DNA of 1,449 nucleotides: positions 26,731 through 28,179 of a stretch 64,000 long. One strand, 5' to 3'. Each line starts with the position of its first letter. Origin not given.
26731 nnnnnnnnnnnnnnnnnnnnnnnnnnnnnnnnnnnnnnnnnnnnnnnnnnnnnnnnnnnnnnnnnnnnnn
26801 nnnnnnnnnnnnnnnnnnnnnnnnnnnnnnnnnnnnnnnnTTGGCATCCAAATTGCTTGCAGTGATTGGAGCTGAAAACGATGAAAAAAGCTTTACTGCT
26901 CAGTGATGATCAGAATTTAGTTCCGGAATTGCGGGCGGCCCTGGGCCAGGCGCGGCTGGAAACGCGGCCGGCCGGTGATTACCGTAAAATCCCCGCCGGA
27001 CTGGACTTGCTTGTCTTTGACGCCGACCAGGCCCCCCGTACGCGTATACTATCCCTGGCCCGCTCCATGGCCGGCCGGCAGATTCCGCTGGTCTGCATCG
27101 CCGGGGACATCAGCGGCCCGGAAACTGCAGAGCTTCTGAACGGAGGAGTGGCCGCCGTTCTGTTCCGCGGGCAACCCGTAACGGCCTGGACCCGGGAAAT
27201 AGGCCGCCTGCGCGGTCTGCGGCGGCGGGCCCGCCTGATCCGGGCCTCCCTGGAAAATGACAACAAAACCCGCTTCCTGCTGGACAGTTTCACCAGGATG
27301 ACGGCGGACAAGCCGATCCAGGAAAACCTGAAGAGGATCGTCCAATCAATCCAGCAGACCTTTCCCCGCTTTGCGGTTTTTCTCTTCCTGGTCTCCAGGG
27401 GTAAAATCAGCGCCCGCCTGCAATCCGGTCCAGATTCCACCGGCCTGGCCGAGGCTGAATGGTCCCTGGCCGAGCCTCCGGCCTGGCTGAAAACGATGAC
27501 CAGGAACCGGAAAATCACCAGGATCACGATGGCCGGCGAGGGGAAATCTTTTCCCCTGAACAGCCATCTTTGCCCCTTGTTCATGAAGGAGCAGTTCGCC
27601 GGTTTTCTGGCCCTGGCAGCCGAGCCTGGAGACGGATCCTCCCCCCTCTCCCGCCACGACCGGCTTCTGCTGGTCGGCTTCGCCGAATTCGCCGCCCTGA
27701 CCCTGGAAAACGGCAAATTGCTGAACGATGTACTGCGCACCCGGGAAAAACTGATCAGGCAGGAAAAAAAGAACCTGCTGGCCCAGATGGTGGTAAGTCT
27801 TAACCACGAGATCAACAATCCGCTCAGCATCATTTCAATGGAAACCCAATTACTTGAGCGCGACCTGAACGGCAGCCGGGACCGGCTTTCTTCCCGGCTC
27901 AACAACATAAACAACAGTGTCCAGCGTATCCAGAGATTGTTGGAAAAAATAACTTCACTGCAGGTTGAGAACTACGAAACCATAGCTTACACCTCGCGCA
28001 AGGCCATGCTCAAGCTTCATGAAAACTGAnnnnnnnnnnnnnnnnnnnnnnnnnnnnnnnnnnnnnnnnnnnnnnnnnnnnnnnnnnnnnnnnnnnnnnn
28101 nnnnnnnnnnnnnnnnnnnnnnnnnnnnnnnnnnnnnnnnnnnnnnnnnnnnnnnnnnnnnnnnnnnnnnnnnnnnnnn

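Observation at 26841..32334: Sigma-54-promoted four-gene signalling operon: REC-GAF-DHp protein lacking a kinase ATPase domain, secreted TPR protein, PAS histidine kinase and NtrC-family activator (possible autoregulatory phosphorelay)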

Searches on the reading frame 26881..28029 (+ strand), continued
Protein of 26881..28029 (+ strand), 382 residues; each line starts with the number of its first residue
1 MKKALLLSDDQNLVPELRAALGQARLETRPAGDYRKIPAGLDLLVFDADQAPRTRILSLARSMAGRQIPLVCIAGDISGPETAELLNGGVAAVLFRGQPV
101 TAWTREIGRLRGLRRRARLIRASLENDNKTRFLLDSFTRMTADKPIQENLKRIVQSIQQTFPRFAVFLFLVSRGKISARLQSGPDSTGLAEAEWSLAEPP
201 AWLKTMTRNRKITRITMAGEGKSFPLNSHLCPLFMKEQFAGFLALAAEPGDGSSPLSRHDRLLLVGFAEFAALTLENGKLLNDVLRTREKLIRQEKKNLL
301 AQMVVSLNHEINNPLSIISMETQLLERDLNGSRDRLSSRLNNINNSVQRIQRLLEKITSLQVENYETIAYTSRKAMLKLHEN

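Call 40: search_solved_structures(query=A2, max_evalue=0.001, show_alignments=1)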
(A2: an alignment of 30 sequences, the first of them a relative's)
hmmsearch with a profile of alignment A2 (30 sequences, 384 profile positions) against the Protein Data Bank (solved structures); distinct sequences matched with E-value up to 0.001: 4.
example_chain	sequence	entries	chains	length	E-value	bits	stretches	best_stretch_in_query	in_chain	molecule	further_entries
3o5y_A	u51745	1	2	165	1.3e-06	31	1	145-292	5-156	Sensor protein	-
4mcw_A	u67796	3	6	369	0.00012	24.5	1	226-295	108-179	Metal dependent phosphohydrolase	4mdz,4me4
8vc9_A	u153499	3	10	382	0.00034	23.1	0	291-359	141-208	Leptospira virulence regulator B (LvrB) | histidine kinase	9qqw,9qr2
3oov_A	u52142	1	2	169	0.0009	21.7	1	221-278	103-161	Methyl-accepting chemotaxis protein, putative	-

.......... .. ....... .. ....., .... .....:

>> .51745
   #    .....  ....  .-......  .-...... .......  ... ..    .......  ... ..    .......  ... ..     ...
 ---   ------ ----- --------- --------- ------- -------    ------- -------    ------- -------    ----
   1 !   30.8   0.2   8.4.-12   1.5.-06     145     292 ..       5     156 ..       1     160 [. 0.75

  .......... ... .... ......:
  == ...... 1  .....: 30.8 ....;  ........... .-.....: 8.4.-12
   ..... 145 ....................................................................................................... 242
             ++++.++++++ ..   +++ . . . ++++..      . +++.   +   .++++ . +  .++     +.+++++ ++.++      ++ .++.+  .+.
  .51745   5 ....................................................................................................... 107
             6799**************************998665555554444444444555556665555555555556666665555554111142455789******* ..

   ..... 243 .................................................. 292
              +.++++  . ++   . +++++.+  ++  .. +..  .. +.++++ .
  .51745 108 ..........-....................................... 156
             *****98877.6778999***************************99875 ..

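Call 51: search_protein_families(library=pfam, proteins=[L033:4725-5516:+, L033:5600-5935:+, L033:5969-7117:+, L033:7114-7413:+, L033:7482-8369:+, L033:8564-9307:+, L025:4431-5204:+, L025:5216-6790:+, L025:6801-7823:+, L017:4603-4998:+], max_evalue=0.001)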
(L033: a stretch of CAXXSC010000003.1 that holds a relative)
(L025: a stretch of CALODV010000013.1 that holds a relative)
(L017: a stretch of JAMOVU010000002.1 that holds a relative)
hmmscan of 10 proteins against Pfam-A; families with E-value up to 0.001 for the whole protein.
L033:4725-5516:+ (263 aa): 4 families
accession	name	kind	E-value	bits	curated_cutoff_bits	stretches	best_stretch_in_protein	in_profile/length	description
PF04545.22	Sigma70_r4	-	1.6e-17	63.1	24.1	1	206-254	2-50/50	Sigma-70, region 4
PF04542.20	Sigma70_r2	-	6.8e-16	58.3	24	1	33-105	1-70/71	Sigma-70 region 2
PF04539.22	Sigma70_r3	-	8e-11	42.3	25.3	1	114-168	3-57/78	Sigma-70 region 3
PF08281.18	Sigma70_r4_2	-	3.8e-06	26.9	25.7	1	202-242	4-44/54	Sigma-70, region 4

L033:5600-5935:+ (111 aa): 0 families

L033:5969-7117:+ (382 aa): 1 family
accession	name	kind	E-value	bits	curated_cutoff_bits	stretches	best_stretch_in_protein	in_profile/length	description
PF02120.21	Flg_hook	-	4.3e-07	30.1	29.8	1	291-360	11-80/85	Flagellar hook-length control protein FliK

L033:7114-7413:+ (99 aa): 1 family
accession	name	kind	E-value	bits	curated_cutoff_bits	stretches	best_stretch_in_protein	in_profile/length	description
PF01312.24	Bac_export_2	-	3.2e-19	69.8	24.4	1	15-87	262-335/335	FlhB HrpN YscU SpaS Family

L033:7482-8369:+ (295 aa): 4 families
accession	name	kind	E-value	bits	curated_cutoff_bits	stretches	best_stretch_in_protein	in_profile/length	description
PF13185.12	GAF_2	-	2.2e-18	67.2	28.6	1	25-153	4-136/136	GAF domain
PF13492.12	GAF_3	-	1.9e-15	57.8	27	1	25-154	2-129/129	GAF domain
PF01590.32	GAF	-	5.5e-15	56.5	22.4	1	25-152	2-133/133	GAF domain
PF00512.31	HisKA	-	1e-13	51.5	26.9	1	192-253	3-62/66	His Kinase A (phospho-acceptor) domain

L033:8564-9307:+ (247 aa): 2 families
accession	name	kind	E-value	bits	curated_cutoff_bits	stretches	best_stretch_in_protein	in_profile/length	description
PF22692.1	LlgE_F_G_D1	-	2.6e-15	56.8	27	1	85-149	1-63/64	Flagellar hook protein FlgE/F/G D1 domain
PF06429.18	Flg_bbr_C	-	2.3e-12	46.7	23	1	198-240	2-44/46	Flagellar basal body rod FlgEFG protein C-terminal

L025:4431-5204:+ (257 aa): 4 families
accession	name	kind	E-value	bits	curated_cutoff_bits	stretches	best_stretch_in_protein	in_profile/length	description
PF04545.22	Sigma70_r4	-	1.6e-20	72.8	24.1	1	197-246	1-50/50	Sigma-70, region 4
PF04542.20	Sigma70_r2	-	6e-15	55.2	24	1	24-96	1-70/71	Sigma-70 region 2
PF08281.18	Sigma70_r4_2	-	5.4e-12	45.6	25.7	1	192-244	2-54/54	Sigma-70, region 4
PF04539.22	Sigma70_r3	-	3.1e-09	37.3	25.3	1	105-179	3-72/78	Sigma-70 region 3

L025:5216-6790:+ (524 aa): 0 families

L025:6801-7823:+ (340 aa): 0 families

L017:4603-4998:+ (131 aa): 2 families
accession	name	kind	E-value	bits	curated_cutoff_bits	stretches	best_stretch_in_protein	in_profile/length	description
PF13581.12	HATPase_c_2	-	2.3e-21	76.6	27.4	1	9-127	2-126/127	Histidine kinase-like ATPase domain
PF02518.31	HATPase_c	-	0.00056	20.8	26.4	1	42-108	9-82/111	Histidine kinase-, DNA gyrase B-, and HSP90-like ATPase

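Call 81: search_protein_representatives(alignment_id=A2)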
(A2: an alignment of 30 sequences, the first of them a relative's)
Query: 30 sequences, 384 profile positions. Proteins with E-value up to 0.001 (for the whole library): 50904; up to 1e-10: 13989; up to 1e-30: 1560. The best 150 are listed.
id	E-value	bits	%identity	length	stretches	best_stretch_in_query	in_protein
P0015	2.3e-167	573.4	-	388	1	1-383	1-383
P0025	9.0e-152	522.0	-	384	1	1-382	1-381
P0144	1.4e-131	455.5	-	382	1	1-382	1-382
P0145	2.8e-128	444.7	-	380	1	1-382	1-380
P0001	2.1e-124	432.0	-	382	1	1-384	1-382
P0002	7.4e-123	426.9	-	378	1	1-384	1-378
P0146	1.5e-118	412.7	-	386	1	1-383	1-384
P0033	5.2e-109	381.3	-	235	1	150-384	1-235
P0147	1.1e-99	350.6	-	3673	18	233-335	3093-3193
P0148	3.3e-97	342.4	-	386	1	2-382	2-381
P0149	1.2e-96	340.6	-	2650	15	227-285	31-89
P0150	5.0e-95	335.3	-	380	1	5-383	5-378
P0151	9.9e-95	334.3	-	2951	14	133-285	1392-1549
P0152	4.8e-94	332.0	-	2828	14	129-360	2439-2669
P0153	8.9e-94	331.1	-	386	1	4-383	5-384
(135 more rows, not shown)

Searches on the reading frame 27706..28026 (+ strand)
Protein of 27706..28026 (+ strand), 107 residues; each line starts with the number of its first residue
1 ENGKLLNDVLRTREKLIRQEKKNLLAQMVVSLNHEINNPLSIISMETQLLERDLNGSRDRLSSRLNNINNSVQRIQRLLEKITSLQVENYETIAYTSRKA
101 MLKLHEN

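Call 67: find_homologous_proteins(query=A4, max_evalue=0.00001)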
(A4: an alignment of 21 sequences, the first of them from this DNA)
Query A4 (21 sequences) (107 aa, profile of the alignment): 31 proteins with E <= 0.00001 among 1450 candidates.
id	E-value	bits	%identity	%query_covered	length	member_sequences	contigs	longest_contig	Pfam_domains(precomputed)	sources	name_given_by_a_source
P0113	1.7e-28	116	50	98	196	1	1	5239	PF00512.32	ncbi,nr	ncbi:MAG: hypothetical protein GY765_03350, partial [bacterium]|nr:hypothetical protein [bacterium]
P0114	1.8e-28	116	50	97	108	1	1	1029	PF00512.32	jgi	jgi:signal transduction histidine kinase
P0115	2.9e-28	116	33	68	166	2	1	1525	PF00512.32,PF00072.31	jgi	-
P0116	5.6e-28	115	36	70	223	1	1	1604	PF00512.32,PF00072.31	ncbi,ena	-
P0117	6.8e-26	108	47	99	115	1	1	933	PF00512.32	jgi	-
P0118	8.2e-25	104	35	73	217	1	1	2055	PF00512.32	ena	-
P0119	3.6e-24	102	35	75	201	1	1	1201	PF00512.32,PF00072.31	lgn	-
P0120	7.5e-23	98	32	67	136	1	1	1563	PF00512.32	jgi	jgi:two-component system, NtrC family, sensor kinase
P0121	3.2e-22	96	31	66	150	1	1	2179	PF00512.32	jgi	jgi:signal transduction histidine kinase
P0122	3.9e-22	96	37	67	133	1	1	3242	PF00512.32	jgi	jgi:signal transduction histidine kinase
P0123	1.0e-21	95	35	66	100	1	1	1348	PF00512.32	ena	-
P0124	1.1e-20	91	29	83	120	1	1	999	PF00512.32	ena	-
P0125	2.1e-20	90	31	88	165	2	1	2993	PF00512.32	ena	-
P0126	6.8e-20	89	28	85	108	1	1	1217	PF00512.32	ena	-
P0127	5.6e-19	86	30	84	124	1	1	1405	PF00512.32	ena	-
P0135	2.4e-17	80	30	98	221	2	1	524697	PF00512.32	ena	-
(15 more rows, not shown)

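Call 79: find_encoding_contigs(protein=P0135, flank=10000, max_places=1)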
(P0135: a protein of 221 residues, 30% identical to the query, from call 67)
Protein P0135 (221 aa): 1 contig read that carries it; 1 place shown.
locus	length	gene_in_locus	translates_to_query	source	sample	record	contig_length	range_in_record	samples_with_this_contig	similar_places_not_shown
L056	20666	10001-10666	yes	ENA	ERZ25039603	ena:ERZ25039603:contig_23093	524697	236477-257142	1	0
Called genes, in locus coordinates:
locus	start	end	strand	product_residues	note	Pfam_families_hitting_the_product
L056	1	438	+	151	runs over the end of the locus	PF01568:Molydop_binding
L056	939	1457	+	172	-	PF00146:NADHdh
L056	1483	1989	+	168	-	PF13183:Fer4_8 (faint), PF13534:Fer4_17 (faint), PF14697:Fer4_21 (faint), PF13237:Fer4_10 (weak), PF12837:Fer4_6 (faint), PF12838:Fer4_7, PF13187:Fer4_9 (weak), PF00037:Fer4, +1 more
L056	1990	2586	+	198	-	PF00499:Oxidored_q3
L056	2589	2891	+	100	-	PF00420:Oxidored_q2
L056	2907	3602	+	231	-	PF00662:Proton_antipo_N, PF00361:Proton_antipo_M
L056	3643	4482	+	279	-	PF00361:Proton_antipo_M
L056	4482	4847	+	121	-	-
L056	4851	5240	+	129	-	-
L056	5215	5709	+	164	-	PF00361:Proton_antipo_M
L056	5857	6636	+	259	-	PF00361:Proton_antipo_M, PF00462:Glutaredoxin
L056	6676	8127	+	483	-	PF00361:Proton_antipo_M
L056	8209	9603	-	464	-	PF13230:GATase_4 (weak), PF13522:GATase_6, PF13537:GATase_7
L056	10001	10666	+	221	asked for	PF00512:HisKA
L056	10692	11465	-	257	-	PF12697:Abhydrolase_6 (weak)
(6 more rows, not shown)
